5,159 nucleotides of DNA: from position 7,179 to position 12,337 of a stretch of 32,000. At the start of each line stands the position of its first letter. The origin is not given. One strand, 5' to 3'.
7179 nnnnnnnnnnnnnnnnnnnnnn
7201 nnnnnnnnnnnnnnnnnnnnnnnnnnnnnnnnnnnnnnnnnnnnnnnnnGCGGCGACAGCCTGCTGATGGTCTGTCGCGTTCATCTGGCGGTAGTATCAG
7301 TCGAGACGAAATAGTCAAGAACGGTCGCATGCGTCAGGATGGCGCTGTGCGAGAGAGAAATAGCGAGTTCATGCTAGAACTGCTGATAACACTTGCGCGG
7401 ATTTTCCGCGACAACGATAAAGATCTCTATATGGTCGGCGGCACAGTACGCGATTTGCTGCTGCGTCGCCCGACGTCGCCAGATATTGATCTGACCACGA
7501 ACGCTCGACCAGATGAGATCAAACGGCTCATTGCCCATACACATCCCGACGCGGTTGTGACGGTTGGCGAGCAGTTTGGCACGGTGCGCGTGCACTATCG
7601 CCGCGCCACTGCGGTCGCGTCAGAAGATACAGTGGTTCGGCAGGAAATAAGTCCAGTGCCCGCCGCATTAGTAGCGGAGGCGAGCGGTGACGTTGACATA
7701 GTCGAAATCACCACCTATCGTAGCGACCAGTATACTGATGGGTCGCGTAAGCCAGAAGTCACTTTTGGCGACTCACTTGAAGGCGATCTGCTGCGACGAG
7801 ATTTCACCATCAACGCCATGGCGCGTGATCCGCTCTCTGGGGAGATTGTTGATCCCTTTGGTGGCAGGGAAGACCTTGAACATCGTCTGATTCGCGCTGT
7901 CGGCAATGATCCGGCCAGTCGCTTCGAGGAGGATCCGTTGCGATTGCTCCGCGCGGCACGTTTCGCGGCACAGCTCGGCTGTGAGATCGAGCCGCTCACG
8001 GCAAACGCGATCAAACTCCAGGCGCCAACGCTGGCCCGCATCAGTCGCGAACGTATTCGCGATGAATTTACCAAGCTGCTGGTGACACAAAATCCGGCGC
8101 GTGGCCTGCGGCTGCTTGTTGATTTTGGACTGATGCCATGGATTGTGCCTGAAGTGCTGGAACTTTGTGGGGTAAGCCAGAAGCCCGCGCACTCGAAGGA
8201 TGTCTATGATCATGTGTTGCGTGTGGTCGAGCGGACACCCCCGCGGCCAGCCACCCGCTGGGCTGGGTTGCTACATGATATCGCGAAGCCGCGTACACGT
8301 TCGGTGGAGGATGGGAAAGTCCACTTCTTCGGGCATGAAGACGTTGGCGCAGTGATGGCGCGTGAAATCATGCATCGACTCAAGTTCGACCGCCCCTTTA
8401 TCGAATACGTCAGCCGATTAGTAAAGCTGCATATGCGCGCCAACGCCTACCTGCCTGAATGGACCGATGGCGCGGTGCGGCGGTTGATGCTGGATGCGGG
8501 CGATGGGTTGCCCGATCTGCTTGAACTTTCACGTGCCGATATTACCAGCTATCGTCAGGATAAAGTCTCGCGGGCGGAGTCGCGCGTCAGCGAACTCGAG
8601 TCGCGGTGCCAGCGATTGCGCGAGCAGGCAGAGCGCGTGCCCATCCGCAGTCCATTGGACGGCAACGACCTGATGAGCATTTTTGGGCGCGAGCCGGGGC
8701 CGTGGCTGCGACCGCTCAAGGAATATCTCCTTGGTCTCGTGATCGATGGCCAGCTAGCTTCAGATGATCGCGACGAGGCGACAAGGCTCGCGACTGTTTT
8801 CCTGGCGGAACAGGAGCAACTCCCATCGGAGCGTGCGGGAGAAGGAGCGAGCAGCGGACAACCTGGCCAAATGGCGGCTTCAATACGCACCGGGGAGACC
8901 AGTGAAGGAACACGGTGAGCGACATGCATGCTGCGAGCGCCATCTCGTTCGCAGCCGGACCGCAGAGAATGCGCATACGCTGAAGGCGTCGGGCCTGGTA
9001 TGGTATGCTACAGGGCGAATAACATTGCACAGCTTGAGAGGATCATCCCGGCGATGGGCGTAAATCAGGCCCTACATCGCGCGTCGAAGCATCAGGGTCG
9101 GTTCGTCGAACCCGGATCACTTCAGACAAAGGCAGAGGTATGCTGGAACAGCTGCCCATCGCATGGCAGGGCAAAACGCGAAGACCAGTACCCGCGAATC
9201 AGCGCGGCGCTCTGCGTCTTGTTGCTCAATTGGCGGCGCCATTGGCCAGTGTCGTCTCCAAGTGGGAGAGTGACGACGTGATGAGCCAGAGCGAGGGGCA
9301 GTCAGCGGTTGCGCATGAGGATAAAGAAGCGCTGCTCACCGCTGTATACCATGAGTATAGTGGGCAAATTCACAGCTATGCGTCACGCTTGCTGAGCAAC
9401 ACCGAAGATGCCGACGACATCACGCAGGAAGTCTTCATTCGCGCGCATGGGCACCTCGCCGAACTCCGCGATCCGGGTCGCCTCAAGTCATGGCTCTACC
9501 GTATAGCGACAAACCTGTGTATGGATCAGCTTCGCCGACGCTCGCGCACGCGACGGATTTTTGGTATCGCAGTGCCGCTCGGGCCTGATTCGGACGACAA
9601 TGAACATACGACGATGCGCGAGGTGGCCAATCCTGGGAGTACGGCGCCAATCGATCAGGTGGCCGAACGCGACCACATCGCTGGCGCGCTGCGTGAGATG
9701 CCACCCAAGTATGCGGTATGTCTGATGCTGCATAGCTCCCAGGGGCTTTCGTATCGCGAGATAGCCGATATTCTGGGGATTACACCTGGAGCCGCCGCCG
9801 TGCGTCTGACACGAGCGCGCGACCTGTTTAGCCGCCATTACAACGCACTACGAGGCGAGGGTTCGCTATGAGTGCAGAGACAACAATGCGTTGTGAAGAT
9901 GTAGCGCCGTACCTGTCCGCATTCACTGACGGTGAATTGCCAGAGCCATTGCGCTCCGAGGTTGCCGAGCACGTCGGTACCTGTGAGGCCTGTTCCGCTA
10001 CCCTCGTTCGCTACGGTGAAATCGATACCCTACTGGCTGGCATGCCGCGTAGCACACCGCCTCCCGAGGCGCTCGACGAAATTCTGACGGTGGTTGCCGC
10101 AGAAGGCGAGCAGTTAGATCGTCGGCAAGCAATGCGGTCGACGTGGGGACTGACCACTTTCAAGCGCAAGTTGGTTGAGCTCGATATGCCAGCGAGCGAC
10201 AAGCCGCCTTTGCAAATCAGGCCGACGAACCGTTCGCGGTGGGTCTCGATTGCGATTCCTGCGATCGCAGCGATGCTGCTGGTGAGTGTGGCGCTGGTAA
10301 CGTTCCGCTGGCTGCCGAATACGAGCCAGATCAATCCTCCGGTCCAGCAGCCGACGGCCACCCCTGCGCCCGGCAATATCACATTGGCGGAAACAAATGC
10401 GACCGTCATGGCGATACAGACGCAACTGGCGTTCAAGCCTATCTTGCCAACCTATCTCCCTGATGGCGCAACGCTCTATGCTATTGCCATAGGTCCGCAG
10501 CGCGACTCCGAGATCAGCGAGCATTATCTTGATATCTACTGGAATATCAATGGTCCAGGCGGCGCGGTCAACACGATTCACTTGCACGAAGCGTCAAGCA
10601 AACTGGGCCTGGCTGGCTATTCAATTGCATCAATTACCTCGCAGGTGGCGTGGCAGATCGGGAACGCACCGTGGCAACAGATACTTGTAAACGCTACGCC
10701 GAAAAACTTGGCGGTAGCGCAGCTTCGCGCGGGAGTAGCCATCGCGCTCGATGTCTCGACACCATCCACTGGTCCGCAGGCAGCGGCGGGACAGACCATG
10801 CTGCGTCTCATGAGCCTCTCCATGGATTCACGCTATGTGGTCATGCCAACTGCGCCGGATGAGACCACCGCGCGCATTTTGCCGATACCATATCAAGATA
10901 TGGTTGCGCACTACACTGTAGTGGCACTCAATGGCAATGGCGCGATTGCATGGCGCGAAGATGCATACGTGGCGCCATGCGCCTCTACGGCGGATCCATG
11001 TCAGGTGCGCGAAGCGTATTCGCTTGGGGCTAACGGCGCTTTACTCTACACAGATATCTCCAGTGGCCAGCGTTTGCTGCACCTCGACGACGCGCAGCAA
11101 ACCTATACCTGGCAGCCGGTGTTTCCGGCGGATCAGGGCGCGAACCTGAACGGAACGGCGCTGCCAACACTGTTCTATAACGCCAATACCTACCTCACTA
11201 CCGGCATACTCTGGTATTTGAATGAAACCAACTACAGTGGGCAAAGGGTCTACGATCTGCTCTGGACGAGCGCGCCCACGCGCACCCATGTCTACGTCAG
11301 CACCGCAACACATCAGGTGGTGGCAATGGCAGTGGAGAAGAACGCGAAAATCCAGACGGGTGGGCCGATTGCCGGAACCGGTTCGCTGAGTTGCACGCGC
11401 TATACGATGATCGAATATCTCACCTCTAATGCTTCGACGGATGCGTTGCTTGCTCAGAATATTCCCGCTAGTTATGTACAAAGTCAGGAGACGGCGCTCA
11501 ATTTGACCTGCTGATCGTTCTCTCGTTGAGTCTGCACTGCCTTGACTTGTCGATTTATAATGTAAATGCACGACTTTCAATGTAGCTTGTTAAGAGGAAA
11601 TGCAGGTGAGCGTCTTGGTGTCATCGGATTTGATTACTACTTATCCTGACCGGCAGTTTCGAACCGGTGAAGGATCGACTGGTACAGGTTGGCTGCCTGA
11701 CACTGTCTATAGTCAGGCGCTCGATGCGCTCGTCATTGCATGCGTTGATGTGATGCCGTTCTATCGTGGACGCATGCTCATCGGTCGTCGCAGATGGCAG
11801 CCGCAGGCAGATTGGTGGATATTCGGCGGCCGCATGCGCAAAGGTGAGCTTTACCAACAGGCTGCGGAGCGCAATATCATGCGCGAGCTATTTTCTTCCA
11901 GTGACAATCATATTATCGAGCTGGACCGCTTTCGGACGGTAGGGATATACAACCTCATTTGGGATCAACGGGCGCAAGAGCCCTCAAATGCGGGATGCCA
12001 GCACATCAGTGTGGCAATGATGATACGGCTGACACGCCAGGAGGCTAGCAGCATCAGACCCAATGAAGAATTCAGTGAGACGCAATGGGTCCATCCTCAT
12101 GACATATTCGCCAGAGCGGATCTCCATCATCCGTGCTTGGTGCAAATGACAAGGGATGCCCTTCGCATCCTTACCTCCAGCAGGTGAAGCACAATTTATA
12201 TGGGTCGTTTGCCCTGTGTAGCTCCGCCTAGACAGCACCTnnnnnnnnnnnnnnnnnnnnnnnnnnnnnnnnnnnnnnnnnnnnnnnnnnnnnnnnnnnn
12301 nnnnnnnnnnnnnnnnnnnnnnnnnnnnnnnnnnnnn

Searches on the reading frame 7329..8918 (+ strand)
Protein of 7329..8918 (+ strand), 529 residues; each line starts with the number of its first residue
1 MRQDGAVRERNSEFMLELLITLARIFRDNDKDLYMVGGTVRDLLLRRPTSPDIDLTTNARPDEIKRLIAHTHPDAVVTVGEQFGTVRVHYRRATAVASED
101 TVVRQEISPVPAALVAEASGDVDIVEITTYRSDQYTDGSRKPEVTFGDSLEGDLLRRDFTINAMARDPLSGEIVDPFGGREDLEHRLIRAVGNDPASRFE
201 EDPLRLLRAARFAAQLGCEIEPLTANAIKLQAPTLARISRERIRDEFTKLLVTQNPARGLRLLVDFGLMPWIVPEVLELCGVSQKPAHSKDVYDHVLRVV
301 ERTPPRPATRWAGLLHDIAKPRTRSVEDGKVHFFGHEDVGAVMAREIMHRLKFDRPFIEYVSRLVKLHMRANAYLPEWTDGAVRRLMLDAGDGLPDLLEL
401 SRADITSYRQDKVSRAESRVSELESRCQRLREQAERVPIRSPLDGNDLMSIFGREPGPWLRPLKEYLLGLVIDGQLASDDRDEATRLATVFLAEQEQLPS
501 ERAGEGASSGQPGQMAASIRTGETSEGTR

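Call 69: search_protein_families(library=pfam, proteins=[window:7329-8918:+], max_evalue=0.0001)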
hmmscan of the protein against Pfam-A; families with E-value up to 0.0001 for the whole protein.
window:7329-8918:+ (529 aa): 4 families
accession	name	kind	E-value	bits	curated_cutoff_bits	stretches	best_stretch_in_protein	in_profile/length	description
PF01743.26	PolyA_pol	-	3.5e-32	111.8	23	1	33-189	1-126/126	Poly A polymerase head domain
PF12627.12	PolyA_pol_RNAbd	-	1.3e-18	67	22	1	219-276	3-60/64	Probable RNA and SrmB- binding site of polymerase A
PF01966.28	HD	-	4.7e-10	40.2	22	1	288-372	4-89/116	HD domain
PF13735.12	tRNA_NucTran2_2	-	1.2e-05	25.8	27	0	343-478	23-140/149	tRNA nucleotidyltransferase domain 2 putative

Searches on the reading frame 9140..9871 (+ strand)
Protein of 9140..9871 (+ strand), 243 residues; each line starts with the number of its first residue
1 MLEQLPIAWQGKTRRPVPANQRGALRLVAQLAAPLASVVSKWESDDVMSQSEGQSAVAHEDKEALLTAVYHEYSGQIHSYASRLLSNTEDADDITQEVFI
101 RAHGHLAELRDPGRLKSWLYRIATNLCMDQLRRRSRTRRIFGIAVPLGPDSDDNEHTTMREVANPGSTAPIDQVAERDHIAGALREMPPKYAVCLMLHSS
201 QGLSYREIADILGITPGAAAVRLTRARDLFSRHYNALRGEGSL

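Call 69: search_protein_families(library=pfam, proteins=[window:9140-9871:+], max_evalue=0.0001)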
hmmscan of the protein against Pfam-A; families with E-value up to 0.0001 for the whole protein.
window:9140-9871:+ (243 aa): 3 families
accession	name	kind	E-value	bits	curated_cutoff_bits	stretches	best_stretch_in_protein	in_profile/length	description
PF04542.20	Sigma70_r2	-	8.1e-20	70.8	24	1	70-137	2-71/71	Sigma-70 region 2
PF08281.18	Sigma70_r4_2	-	2.8e-13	49.7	25.7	1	181-227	5-51/54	Sigma-70, region 4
PF07638.17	Sigma70_ECF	-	6.7e-05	23.3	21.1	1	63-234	20-183/185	ECF sigma factor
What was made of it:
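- On Partner-switching system (RsbU/V/W type): The ECF sigma at 9140-9871 has its own anti-sigma (call 69).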

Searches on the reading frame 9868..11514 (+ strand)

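Call 69: search_protein_families(library=pfam, proteins=[window:9868-11514:+], max_evalue=0.0001)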
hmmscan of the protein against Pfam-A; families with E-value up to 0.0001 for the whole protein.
window:9868-11514:+ (548 aa): 1 family
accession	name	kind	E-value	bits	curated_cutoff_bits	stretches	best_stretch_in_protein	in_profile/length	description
PF13490.11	zf-HC2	-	7.9e-09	35.9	22.2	1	9-42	1-34/35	Putative zinc-finger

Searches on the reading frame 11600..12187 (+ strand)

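Call 69: search_protein_families(library=pfam, proteins=[window:11600-12187:+], max_evalue=0.0001)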
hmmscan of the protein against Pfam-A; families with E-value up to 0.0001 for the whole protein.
window:11600-12187:+ (195 aa): 1 family
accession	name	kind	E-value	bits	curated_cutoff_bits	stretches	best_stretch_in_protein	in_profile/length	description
PF00293.34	NUDIX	-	2.7e-09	37.6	21.1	1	54-174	10-122/134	NUDIX domain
